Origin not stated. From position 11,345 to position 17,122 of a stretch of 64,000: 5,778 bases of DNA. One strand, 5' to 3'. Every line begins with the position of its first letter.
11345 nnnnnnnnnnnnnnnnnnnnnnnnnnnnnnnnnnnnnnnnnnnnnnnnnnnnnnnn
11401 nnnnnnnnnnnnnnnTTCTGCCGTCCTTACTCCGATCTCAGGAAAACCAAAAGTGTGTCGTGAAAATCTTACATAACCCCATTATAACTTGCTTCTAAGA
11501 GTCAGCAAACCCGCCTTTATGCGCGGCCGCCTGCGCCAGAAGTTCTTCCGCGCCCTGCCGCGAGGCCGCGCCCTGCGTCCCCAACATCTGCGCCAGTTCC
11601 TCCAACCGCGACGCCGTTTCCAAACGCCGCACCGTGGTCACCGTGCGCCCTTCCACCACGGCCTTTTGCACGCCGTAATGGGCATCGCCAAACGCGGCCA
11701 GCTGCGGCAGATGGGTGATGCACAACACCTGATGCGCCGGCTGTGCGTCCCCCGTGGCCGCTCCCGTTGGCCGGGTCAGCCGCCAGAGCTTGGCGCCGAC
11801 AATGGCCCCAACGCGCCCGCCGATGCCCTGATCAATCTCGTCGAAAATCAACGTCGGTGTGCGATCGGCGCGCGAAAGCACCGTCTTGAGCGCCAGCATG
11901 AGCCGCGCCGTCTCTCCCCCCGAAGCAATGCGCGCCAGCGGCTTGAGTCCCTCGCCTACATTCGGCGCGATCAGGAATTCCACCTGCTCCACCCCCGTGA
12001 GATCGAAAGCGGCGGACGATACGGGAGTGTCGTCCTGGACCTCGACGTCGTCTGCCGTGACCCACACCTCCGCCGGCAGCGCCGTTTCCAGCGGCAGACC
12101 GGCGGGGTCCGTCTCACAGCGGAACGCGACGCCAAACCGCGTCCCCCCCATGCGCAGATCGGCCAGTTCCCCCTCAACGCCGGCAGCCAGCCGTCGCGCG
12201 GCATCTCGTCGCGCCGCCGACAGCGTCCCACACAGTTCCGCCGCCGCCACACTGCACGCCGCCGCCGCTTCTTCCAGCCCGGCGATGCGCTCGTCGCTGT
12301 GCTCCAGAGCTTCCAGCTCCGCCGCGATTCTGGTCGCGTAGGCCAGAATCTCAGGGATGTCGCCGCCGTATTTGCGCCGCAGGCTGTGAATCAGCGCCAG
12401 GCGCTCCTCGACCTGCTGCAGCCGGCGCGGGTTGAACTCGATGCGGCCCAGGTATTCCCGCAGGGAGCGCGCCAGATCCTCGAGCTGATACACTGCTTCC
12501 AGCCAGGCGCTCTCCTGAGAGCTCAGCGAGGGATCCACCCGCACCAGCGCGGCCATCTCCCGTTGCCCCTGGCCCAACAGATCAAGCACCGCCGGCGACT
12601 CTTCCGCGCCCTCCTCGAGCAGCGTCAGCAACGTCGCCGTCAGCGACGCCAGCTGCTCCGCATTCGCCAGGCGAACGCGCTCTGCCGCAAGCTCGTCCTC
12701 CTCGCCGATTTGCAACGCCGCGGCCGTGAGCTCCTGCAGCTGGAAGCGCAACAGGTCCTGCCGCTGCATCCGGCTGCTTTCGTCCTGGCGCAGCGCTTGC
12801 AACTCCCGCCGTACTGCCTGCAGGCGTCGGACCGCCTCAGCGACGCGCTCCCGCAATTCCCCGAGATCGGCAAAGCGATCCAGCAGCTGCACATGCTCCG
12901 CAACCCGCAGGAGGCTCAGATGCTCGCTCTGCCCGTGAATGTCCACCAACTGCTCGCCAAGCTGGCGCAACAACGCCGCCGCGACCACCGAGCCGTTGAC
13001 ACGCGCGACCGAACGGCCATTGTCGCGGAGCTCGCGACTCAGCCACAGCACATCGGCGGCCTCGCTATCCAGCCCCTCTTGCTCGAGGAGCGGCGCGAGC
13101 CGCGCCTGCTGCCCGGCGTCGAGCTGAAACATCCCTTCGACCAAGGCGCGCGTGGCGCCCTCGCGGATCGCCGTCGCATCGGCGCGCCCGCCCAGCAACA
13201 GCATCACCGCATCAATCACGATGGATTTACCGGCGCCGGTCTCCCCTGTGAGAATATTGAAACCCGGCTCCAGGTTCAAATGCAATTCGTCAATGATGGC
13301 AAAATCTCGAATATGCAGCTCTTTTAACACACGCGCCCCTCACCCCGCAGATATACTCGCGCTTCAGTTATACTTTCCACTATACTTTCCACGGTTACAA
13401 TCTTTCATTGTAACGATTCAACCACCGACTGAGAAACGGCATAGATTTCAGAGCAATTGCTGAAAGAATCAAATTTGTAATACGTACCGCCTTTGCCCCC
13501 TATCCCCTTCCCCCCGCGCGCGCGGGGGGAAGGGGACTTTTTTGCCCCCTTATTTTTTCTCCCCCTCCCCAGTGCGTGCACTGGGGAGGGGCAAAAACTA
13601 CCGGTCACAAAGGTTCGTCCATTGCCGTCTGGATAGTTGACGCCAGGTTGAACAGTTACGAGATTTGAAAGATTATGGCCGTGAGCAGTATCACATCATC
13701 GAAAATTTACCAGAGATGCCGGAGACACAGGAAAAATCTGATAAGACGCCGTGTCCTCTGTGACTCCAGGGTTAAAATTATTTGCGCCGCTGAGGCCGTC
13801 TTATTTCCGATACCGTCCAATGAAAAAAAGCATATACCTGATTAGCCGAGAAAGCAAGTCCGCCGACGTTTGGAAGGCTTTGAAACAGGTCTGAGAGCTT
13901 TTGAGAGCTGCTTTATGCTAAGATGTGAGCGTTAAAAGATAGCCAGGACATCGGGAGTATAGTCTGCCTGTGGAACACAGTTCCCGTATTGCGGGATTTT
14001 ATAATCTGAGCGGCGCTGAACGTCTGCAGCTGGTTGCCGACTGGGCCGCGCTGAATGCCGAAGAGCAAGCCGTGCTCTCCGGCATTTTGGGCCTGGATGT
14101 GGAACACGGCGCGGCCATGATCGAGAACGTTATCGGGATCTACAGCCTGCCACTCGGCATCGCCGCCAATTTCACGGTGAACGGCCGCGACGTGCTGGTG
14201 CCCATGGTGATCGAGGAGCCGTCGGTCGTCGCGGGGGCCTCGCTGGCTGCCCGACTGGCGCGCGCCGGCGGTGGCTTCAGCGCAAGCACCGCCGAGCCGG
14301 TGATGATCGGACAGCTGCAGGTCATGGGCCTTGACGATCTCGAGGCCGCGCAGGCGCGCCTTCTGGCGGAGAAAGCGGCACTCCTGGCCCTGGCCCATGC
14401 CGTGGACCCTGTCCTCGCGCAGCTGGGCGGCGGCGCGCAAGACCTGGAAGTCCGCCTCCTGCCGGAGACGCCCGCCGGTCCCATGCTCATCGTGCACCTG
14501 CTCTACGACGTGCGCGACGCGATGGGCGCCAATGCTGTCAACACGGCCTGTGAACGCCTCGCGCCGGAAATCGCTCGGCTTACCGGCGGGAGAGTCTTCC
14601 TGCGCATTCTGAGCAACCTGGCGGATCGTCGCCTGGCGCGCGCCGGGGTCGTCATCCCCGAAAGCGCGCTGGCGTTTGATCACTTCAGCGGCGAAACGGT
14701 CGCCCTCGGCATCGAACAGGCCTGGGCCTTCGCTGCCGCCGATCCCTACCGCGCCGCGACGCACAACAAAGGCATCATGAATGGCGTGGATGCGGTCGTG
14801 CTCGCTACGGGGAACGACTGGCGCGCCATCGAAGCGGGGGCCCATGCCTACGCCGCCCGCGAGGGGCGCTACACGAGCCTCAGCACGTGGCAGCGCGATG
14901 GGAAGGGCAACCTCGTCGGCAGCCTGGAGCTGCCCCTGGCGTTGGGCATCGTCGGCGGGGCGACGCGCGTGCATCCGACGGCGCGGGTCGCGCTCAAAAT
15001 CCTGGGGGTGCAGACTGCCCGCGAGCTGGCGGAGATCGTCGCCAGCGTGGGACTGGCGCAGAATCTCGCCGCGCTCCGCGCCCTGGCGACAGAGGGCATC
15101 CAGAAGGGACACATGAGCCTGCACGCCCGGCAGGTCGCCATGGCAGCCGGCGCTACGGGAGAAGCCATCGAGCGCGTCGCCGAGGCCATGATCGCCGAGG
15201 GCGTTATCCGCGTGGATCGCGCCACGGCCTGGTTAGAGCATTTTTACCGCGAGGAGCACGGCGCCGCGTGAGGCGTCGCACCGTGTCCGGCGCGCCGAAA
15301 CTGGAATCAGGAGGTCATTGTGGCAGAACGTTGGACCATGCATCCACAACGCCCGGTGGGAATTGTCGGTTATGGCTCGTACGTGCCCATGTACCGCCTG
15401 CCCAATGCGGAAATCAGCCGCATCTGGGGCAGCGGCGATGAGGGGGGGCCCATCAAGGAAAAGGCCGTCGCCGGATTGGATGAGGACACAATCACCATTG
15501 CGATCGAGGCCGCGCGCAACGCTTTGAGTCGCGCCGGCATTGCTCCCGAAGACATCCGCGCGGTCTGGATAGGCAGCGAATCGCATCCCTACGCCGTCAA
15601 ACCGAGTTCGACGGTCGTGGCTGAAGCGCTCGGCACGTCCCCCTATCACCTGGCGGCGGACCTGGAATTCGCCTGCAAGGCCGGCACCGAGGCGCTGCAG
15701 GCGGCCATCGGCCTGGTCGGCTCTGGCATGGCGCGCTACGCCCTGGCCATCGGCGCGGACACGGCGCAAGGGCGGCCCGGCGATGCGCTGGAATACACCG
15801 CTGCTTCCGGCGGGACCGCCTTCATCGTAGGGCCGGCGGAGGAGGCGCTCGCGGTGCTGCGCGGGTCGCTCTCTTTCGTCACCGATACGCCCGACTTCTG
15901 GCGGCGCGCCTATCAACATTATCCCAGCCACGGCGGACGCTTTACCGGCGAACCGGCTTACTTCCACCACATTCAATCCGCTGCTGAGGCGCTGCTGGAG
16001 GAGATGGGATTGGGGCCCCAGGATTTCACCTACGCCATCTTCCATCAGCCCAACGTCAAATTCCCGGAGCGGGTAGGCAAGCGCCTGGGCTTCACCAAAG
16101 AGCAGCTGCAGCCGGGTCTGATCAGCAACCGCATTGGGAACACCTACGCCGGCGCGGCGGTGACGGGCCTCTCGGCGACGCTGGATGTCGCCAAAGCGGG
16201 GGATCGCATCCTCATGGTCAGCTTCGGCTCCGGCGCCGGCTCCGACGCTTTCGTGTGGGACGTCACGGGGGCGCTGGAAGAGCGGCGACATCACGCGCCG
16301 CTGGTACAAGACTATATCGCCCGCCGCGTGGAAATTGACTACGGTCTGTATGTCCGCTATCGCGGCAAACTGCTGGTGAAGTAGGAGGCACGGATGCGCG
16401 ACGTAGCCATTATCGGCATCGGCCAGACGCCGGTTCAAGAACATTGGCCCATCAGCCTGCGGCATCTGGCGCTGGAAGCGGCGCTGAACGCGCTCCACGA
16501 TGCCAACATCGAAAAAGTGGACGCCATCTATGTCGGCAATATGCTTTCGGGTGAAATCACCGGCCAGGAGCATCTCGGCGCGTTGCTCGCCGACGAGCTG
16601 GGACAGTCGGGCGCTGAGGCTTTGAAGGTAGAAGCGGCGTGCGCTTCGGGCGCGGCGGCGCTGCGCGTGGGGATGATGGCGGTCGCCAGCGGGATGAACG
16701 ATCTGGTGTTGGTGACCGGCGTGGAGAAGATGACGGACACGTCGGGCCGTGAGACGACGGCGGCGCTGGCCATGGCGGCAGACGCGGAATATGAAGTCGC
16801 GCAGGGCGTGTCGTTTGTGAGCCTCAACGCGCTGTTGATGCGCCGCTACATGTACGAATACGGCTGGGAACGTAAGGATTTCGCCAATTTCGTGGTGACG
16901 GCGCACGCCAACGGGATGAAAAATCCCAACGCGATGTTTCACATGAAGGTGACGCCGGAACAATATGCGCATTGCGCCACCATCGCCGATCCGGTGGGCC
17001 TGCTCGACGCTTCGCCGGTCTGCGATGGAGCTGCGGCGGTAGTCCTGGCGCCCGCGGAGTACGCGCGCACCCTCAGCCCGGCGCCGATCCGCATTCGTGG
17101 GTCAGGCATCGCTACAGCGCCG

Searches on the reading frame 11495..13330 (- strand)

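Call 91: search_protein_families(library=pfam, proteins=[window:11495-13330:-], max_evalue=0.00001)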
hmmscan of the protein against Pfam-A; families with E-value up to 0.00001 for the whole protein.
window:11495-13330:- (611 aa): 2 families
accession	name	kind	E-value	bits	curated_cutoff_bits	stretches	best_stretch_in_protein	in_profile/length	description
PF02463.25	SMC_N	-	2.9e-16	60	40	1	1-503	1-171/220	RecF/RecN/SMC N terminal domain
PF13476.12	AAA_23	-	8.3e-12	46.6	27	1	4-196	1-177/201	AAA domain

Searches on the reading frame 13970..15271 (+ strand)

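Call 91: search_protein_families(library=pfam, proteins=[window:13970-15271:+], max_evalue=0.00001)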
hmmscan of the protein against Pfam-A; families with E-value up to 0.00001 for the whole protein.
window:13970-15271:+ (433 aa): 1 family
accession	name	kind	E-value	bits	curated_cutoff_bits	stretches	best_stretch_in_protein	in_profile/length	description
PF00368.23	HMG-CoA_red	-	9.2e-110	367.6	27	1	16-386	3-368/368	Hydroxymethylglutaryl-coenzyme A reductase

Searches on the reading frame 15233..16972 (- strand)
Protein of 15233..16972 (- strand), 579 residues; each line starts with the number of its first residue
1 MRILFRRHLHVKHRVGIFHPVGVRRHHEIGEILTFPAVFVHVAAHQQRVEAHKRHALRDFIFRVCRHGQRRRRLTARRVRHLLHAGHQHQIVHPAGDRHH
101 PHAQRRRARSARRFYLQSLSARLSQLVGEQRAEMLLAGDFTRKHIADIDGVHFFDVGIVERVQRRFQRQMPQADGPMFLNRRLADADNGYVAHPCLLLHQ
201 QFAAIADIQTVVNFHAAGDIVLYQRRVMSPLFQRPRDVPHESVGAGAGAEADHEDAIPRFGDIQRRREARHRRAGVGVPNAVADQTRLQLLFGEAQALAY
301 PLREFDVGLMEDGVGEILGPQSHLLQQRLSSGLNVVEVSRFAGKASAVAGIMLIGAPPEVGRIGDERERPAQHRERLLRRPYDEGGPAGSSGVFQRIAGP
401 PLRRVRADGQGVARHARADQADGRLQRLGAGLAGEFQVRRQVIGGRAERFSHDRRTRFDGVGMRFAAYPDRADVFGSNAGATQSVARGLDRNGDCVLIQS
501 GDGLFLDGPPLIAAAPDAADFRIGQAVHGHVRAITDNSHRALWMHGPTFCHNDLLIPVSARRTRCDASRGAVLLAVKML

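Call 89: find_encoding_contigs(protein=window:15233-16972:-, flank=10000, max_places=1)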
Protein window:15233-16972:- (579 aa): no gene with exactly this product is on record in the collection.

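Call 91: search_protein_families(library=pfam, proteins=[window:15233-16972:-], max_evalue=0.00001)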
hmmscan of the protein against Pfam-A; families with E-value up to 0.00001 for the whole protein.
window:15233-16972:- (579 aa): 0 families
